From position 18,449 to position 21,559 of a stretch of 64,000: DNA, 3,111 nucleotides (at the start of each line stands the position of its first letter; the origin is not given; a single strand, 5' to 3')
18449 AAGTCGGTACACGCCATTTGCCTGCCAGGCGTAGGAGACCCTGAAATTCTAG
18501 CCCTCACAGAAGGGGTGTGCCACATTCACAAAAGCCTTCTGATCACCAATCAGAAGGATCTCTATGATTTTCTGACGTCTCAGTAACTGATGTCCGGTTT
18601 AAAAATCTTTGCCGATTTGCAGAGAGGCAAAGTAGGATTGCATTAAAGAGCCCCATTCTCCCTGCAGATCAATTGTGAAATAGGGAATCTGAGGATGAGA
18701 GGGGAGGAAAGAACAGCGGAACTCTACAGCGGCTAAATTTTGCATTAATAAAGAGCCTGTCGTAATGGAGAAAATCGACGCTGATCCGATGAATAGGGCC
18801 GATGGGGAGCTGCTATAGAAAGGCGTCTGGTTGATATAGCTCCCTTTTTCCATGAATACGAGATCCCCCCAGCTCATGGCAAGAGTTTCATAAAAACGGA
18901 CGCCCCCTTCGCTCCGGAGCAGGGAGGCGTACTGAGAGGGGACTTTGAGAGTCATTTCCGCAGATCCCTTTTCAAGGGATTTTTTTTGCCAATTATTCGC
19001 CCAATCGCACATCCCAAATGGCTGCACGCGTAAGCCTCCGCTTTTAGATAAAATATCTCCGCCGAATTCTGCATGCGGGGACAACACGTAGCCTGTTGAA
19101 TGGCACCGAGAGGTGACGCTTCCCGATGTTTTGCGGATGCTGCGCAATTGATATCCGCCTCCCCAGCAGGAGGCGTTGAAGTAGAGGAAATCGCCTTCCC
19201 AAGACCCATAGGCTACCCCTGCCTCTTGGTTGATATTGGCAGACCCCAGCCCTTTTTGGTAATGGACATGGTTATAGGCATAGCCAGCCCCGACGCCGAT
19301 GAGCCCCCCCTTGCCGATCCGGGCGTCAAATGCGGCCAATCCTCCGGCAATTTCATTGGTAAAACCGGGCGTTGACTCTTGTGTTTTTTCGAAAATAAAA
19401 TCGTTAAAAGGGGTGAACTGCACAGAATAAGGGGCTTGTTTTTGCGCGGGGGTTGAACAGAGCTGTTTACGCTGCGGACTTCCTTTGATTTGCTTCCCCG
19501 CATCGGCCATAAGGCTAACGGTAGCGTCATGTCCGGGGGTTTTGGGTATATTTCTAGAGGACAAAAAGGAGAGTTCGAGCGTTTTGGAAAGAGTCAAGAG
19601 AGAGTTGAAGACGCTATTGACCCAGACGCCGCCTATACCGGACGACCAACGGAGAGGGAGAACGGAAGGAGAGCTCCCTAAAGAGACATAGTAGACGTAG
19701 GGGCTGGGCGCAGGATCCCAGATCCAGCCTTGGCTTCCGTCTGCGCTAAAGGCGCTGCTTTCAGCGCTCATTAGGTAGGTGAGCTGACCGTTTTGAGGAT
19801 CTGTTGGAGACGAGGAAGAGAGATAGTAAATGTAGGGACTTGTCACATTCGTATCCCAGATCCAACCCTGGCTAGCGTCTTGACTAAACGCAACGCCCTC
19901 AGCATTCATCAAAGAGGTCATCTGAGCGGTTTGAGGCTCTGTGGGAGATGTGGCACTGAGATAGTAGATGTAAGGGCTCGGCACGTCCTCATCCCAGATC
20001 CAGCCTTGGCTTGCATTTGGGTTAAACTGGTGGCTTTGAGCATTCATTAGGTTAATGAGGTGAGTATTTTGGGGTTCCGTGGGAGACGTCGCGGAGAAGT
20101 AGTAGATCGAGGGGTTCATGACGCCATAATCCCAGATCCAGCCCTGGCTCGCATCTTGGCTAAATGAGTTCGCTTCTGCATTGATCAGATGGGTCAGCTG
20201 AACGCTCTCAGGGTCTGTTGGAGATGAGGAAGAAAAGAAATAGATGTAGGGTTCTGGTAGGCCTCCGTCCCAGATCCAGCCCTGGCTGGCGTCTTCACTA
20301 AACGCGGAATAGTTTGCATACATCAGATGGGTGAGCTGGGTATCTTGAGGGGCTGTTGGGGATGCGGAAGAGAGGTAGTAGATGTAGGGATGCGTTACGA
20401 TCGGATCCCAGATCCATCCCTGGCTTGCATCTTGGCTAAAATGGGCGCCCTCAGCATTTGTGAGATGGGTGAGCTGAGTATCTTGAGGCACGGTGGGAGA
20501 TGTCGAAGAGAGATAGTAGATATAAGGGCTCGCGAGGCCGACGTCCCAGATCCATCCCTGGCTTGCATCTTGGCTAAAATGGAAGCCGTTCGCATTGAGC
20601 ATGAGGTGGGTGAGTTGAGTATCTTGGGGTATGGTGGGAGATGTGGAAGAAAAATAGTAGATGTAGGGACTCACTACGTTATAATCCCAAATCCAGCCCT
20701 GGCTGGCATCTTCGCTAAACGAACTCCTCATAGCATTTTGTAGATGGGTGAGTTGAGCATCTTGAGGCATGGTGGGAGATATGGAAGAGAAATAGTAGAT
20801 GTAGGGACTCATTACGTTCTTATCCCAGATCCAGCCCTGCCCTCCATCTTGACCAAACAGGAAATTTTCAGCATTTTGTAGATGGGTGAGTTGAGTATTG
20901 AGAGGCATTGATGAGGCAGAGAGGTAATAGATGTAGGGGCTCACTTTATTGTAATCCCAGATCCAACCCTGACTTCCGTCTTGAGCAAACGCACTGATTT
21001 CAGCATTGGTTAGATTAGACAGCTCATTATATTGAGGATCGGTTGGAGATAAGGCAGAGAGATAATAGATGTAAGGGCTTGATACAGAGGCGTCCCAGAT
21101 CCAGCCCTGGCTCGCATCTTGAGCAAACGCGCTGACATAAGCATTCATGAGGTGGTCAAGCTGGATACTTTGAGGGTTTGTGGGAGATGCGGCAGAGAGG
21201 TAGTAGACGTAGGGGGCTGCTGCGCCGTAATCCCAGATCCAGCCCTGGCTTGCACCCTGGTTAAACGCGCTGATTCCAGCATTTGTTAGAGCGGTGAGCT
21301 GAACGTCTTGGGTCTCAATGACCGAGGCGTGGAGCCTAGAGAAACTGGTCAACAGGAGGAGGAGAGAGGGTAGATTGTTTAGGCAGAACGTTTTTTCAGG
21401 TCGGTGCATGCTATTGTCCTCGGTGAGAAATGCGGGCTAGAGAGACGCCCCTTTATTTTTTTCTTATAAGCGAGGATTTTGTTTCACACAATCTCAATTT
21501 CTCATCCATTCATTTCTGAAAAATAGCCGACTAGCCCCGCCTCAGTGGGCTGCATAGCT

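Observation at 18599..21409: Autotransporter whose passenger domain is 12 copies of an unrecognised 46-aa Trp/Tyr-rich repeat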

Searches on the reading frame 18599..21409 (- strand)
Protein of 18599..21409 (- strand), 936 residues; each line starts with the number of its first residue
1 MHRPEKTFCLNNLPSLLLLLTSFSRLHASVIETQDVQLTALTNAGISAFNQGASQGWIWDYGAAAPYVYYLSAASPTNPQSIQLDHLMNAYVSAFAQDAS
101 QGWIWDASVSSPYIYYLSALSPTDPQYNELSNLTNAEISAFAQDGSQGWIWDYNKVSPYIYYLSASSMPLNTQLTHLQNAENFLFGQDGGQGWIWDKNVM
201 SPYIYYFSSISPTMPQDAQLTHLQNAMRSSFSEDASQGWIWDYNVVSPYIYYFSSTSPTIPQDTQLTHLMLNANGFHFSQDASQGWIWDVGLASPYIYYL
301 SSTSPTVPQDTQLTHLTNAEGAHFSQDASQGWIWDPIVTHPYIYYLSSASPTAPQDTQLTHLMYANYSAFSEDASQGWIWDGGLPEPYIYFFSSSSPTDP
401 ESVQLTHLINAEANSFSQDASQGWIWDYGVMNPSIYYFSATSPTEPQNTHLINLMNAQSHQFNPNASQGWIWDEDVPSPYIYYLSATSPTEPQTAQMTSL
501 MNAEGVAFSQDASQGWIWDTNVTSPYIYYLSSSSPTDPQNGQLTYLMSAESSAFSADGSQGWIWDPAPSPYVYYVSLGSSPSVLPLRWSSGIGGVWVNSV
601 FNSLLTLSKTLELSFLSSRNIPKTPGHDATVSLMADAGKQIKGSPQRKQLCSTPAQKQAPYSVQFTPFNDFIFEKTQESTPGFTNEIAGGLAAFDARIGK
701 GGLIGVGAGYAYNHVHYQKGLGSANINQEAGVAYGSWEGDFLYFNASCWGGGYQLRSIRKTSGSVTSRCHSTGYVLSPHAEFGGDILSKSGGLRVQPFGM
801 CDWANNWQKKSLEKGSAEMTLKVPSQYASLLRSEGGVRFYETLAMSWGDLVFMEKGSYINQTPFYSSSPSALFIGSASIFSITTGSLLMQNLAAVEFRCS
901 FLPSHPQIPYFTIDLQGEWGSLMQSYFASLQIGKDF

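Call 3: search_protein_families(library=pfam, proteins=[window:18599-21409:-], max_evalue=10)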
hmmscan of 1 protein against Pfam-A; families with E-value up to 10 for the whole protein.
window:18599-21409:- (936 aa): 3 families
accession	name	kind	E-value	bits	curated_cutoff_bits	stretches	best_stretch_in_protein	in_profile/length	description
PF03797.25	Autotransporter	-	2.7e-18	67.1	26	1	675-852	13-192/255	Autotransporter beta-domain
PF22010.2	OrtA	-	0.31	11.5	27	0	256-284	20-47/94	AKP thiolase subunit OrtA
PF09710.15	Trep_dent_lipo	-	7.7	5.8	25.3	0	125-155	286-314/397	Treponema clustered lipoprotein (Trep_dent_lipo)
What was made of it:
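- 18602..19429 (-): C-terminal translocator beta-barrel, aa ~661-936, ending in Phe. PF03797 at residues 675-852, E=2.7e-18 (call 3).
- On Type Va (classical) autotransporter: E=2.7e-18, 67.1 bits against a cut-off of 26, residues 675-852 (call 3).
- On Chlamydial Pmp family: At E<=10, Pfam lists only PF03797 and two noise hits (call 3).
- On Known propeller sequence families (WD40, Kelch, YVTN, LVIVD, BNR/Asp-box, fungal fucose lectin): No Pfam repeat family at E<=10 (call 3).
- No Pfam Pmp repeat or middle-domain family is listed at E<=10 (call 3).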

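Call 4: search_protein_families(library=ncbifam, proteins=[window:18599-21409:-], max_evalue=10)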
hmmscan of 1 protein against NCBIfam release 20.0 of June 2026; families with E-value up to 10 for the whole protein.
window:18599-21409:- (936 aa): 0 families
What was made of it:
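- Checked: No repeat family appears at E<=10 (call 3), and NCBIfam gives nothing (call 4).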

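Call 6: find_homologous_proteins(query=window:18599-21409:-, max_evalue=0.001)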
Query window:18599-21409:- (936 aa): 4 proteins with E <= 0.001 among 8000 candidates.
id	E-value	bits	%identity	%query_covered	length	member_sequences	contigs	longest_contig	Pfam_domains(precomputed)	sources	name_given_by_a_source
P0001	2.3e-285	967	53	99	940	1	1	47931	PF03797.26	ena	-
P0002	2.4e-284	964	52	97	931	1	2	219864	PF03797.26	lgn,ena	-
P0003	4.8e-276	936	49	91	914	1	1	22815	-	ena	-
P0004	1.9e-232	792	44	99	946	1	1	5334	PF03797.26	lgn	-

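Call 9: find_encoding_contigs(protein=P0002, flank=10000, max_places=3)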
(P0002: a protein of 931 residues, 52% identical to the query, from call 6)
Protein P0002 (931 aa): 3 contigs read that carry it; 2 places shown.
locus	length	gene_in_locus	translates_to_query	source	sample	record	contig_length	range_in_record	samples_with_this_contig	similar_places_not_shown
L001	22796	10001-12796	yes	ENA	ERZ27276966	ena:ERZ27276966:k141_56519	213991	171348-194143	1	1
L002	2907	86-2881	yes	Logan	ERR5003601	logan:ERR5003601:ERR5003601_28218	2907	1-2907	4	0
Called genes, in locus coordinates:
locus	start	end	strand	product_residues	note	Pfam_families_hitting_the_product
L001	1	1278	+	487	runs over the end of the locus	PF02934:GatB_N, PF02637:GatB_Yqey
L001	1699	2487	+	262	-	-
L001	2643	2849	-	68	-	-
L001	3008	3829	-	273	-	-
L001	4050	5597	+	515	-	PF02321:OEP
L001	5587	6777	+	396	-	PF25917:BSH_RND, PF25876:HH_MFP_RND, PF25944:Beta-barrel_RND, PF25967:RND-MFP_C (weak), PF25989:YknX_C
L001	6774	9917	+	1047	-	PF00873:ACR_tran, PF03176:MMPL (weak), PF02355:SecD_SecF_C (faint)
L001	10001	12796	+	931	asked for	PF03797:Autotransporter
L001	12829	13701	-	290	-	PF02899:Phage_int_SAM_1, PF13495:Phage_int_SAM_4 (weak), PF00589:Phage_integrase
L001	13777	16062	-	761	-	-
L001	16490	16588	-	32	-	-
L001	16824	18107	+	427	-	-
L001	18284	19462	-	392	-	PF04055:Radical_SAM, PF06969:HemN_C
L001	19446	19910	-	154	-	-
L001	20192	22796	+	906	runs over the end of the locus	PF16078:2-oxogl_dehyd_N, PF00676:E1_dh, PF02779:Transket_pyr, PF16870:OxoGdeHyase_C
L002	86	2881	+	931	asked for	PF03797:Autotransporter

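Call 12: find_related_loci(query=A1, collection=genome_contigs, flank=10000)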
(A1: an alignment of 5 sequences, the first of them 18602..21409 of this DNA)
Query A1 (936 aa) in genome_contigs; peptide patterns used: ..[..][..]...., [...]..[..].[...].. (x = any residue, [..] = any of these).
75 stretches matched a pattern; 16 encode a relative of the query (tblastn E <= 1e-3); 16 distinct loci.
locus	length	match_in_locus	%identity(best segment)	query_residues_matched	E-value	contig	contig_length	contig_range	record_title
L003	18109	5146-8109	49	6-936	0e+0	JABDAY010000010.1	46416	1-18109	MAG: Chlamydiae bacterium isolate BWOrgControl_Nextera58_MAG3 3300020671.a:Ga0206850_10046, whole genome shotgun sequenc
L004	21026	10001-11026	40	598-936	4e-70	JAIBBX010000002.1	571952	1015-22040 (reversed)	MAG: Parachlamydiales bacterium isolate SSF52 NODE_47_length_571952_cov_25.852332, whole genome shotgun sequence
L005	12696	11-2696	40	625-936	4e-66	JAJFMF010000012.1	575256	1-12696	MAG: Chlamydiae bacterium isolate OFTM116 OFTM116_11, whole genome shotgun sequence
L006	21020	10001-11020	38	589-936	1e-63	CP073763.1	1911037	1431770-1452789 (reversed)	MAG: Simkaniaceae bacterium isolate M30B1 chromosome, complete genome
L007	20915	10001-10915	40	623-936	4e-63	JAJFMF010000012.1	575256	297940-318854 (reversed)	MAG: Chlamydiae bacterium isolate OFTM116 OFTM116_11, whole genome shotgun sequence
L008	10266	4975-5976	39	599-936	1e-59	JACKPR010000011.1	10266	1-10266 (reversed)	MAG: Chlamydiales bacterium isolate HK-STAS-VERR_A-6 HK-STAS-VERR_A-6_11, whole genome shotgun sequence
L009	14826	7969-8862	38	631-936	8e-58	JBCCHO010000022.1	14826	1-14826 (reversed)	MAG: Chlamydiota bacterium isolate P01_B01_bin.69 k141_2371821_length_14826_cov_71.0000, whole genome shotgun sequence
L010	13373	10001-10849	39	654-936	3e-57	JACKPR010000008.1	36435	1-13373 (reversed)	MAG: Chlamydiales bacterium isolate HK-STAS-VERR_A-6 HK-STAS-VERR_A-6_8, whole genome shotgun sequence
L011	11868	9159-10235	37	589-936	2e-56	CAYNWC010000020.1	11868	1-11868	MAG TPA_asm: uncultured bacterium isolate SRP200132_co1_23 genome assembly, contig: NODE_9539_length_11868_cov_6.035808,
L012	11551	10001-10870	38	650-936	7e-48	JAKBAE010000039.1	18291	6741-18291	MAG: bacterium isolate ZJ1.bin9 NODE_3953_length_18291_cov_1.829608, whole genome shotgun sequence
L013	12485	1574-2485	36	633-936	9e-48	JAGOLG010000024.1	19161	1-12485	MAG: Rhabdochlamydiaceae bacterium isolate Gw_Bodden_bin_68 Gw_Bodden_3465_length_19161_cov_4.179994, whole genome shotg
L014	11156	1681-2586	34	640-936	3e-43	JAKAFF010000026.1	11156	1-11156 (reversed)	MAG: bacterium isolate WY1.bin82 NODE_9334_length_11156_cov_1.221598, whole genome shotgun sequence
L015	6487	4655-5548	31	650-936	1e-42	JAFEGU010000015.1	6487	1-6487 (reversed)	MAG: Verrucomicrobia bacterium isolate SZAS-8 LIN-198__15__length-6487, whole genome shotgun sequence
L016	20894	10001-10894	32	650-936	5e-42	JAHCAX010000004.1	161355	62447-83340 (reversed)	MAG: Candidatus Acheromyda pituitae isolate ACE_VER1 VER1_4, whole genome shotgun sequence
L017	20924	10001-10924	34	636-936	3e-41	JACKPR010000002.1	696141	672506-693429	MAG: Chlamydiales bacterium isolate HK-STAS-VERR_A-6 HK-STAS-VERR_A-6_2, whole genome shotgun sequence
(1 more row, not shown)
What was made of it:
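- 18599..21409 (-): Complete CDS, 936 aa plus stop: the autotransporter. Five full-length relatives at 44-53% identity (P0001-P0004, L003; calls 6, 12).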

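Call 13: search_solved_structures(query=A1, max_evalue=1)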
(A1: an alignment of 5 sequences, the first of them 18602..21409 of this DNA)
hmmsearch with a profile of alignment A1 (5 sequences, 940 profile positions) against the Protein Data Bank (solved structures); distinct sequences matched with E-value up to 1: 2.
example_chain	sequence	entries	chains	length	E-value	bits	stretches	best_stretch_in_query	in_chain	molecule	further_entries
1yzl_A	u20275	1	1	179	0.35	11.9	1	135-195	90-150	Ras-related protein Rab-9A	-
4qxa_A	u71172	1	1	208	0.48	11.5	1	135-195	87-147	Ras-related protein Rab-9A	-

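Call 27: search_protein_families(library=pfam, proteins=[L007:8624-10915:+, L006:8678-11020:+, L008:3715-5976:+, L013:236-2485:+, L016:8324-10894:+], max_evalue=1)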
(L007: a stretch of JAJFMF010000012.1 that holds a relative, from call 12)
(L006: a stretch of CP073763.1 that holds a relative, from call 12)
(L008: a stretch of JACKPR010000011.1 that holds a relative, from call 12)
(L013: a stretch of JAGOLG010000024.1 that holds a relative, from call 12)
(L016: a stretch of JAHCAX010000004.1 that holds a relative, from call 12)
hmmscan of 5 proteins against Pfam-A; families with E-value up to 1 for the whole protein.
L007:8624-10915:+ (764 aa): 1 family
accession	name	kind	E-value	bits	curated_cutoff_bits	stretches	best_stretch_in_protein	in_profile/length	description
PF03797.25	Autotransporter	-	5.4e-30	105.4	26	1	492-700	1-211/255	Autotransporter beta-domain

L006:8678-11020:+ (781 aa): 2 families
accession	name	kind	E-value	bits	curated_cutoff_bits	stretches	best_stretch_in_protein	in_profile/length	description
PF03797.25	Autotransporter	-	3.5e-29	102.8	26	1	508-732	1-227/255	Autotransporter beta-domain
PF14824.11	Sirohm_synth_M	-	0.042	13.8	25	0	192-203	10-21/28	Sirohaem biosynthesis protein central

L008:3715-5976:+ (754 aa): 2 families
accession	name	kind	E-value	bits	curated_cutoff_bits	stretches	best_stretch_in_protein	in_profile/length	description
PF03797.25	Autotransporter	-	3.6e-25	89.6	26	1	480-701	1-223/255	Autotransporter beta-domain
PF00400.38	WD40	-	0.12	13.5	27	0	191-215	9-34/39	WD domain, G-beta repeat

L013:236-2485:+ (750 aa): 1 family
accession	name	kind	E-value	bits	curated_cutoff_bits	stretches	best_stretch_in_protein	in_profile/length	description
PF03797.25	Autotransporter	-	2.7e-27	96.6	26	1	476-711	1-238/255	Autotransporter beta-domain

L016:8324-10894:+ (857 aa): 1 family
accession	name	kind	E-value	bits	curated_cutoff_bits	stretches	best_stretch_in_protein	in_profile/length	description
PF03797.25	Autotransporter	-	1.2e-29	104.3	26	1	573-828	1-248/255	Autotransporter beta-domain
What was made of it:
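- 18602..19429 (-): Relatives match profile positions 1-248 of 255 (call 27).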

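Call 28: search_protein_families(library=ncbifam, proteins=[L007:8624-10915:+, L006:8678-11020:+, L008:3715-5976:+, L013:236-2485:+, L016:8324-10894:+], max_evalue=1)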
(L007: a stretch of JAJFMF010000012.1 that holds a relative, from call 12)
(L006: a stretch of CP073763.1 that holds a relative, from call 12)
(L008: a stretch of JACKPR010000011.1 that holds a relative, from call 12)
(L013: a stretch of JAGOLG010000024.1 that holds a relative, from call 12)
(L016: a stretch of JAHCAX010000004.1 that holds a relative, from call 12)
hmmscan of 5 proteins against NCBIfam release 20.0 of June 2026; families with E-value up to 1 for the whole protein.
L007:8624-10915:+ (764 aa): 0 families

L006:8678-11020:+ (781 aa): 0 families

L008:3715-5976:+ (754 aa): 0 families

L013:236-2485:+ (750 aa): 4 families
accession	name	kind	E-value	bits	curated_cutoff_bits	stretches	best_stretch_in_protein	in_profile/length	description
NF051851.1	AtpSerPepEprS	equivalog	1.4e-08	33.3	1700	1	455-750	698-988/988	autotransporter serine peptidase EprS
TIGR01414.1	autotrans_barl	domain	1.6e-06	27.5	16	1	374-664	117-354/432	autotransporter outer membrane beta-barrel domain-containing protein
NF041609.1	esterase_EstP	equivalog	0.0052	15.2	1000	1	496-632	390-527/642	esterase EstP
TIGR00430.1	Q_tRNA_tgt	equivalog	0.23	10.4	306.75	1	480-604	11-134/368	tRNA guanosine(34) transglycosylase Tgt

L016:8324-10894:+ (857 aa): 2 families
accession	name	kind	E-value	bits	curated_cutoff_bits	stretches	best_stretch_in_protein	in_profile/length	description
TIGR01414.1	autotrans_barl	domain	1.9e-07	30.5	16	1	564-762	157-344/432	autotransporter outer membrane beta-barrel domain-containing protein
NF043049.1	DimsulpropLyDddY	equivalog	0.083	11.6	800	1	763-834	197-265/401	dimethylsulfonioproprionate lyase DddY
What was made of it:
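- Closest known: Barrel-homologous autotransporters of other environmental chlamydiae. Same: This repeat too is absent from Pfam and NCBIfam (calls 27, 28).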

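Call 30: predict_structure(alignment_id=A1)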
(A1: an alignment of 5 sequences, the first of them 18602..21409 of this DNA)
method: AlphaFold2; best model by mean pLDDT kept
length: 936 residues; sequences in the alignment: 5
mean_pLDDT: 61.9   pTM: 0.57
mean pLDDT of the five models: 61.9, 57.6, 56.6, 50.8, 45.5
residues with pLDDT >= 90: 313; 70-90: 224; 50-70: 13; < 50: 386
segments of 3 or more residues with pLDDT < 50: 1-28, 579-936
pLDDT, mean of each block of 10 residues (from residue 1): 22 27 36 90 85 87 87 89 87 86 87 91 90 86 91 86 88 88 87 87 92 92 87 92 82 90 82 82 89 80 91 84 93 90 92 90 91 94 88 93 93 92 93 94 93 90 94 89 91 92 91 92 92 87 90 88 88 78 24 25 24 22 23 19 21 21 22 21 21 22 23 24 25 27 26 23 24 24 25 22 23 21 25 24 22 21 20 20 21 23 28 24 23 23
secondary structure, 60 per line:
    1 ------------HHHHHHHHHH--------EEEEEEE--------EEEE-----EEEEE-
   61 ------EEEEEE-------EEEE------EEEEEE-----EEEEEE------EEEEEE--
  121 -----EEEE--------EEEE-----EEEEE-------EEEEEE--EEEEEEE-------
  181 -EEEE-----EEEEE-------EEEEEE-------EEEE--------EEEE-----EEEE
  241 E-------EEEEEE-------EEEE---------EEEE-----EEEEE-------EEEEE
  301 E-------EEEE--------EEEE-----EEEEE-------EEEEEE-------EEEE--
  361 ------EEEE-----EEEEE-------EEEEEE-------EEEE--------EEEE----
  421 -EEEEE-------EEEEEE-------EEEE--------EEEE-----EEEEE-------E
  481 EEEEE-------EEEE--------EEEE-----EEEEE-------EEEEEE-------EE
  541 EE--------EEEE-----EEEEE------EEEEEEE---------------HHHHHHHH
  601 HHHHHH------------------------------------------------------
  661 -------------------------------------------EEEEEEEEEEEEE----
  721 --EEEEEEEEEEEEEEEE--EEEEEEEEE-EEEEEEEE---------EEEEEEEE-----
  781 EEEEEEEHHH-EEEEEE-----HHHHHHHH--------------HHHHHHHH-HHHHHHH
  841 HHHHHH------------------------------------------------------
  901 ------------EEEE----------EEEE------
elements in order (helices of 4 or more, strands of 3 or more residues): H13-22 E31-37 E46-49 E55-59 E67-72 E80-83 E90-95 E101-106 E113-118 E126-129 E138-141 E147-151 E159-164 E167-173 E182-185 E191-195 E203-208 E216-219 E228-231 E237-241 E249-254 E262-265 E275-278 E284-288 E296-301 E309-312 E321-324 E330-334 E342-347 E355-358 E367-370 E376-380 E388-393 E401-404 E413-416 E422-426 E434-439 E447-450 E459-462 E468-472 E480-485 E493-496 E505-508 E514-518 E526-531 E539-542 E551-554 E560-564 E571-577 H593-606 E704-716 E723-738 E741-749 E751-758 E768-775 E781-787 E792-797 H803-810 H825-832 H834-846 E913-916 E927-930
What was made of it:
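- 19649..21301 (-): Passenger, aa 37-587: 12 tandem units of 44-47 aa. Consensus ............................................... Each unit is modelled as a four-stranded blade. AF2 pLDDT is 80-94 with 48 strands in 12 units (call 30).
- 19430..19648 (-): Junction between the array and the barrel, aa 588-660. It includes the conserved W-x-x-G-[IL]-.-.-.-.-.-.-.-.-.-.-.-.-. motif (predicted helix 593-606) and the L-[MI]-A-D-A motif. The helix in the AF2 model lies in a low-confidence region (call 30).
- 18602..19429 (-): AF2 gave low confidence here with only 5 sequences (call 30).
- On Type Va (classical) autotransporter: A helix at 593-606 is predicted, but it lies in a region of pLDDT ~22 and ~55 residues before the first barrel strand (call 30).
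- On Beta-propeller fold: In the AF2 models only: 48 strands in 12 units (call 30).
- Its pTM of 0.57 is close to 550/936, which suggests that the passenger is modelled as one rigid body (call 30). The barrel itself was modelled at pLDDT ~22, so its fold rests on sequence homology alone (call 30).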
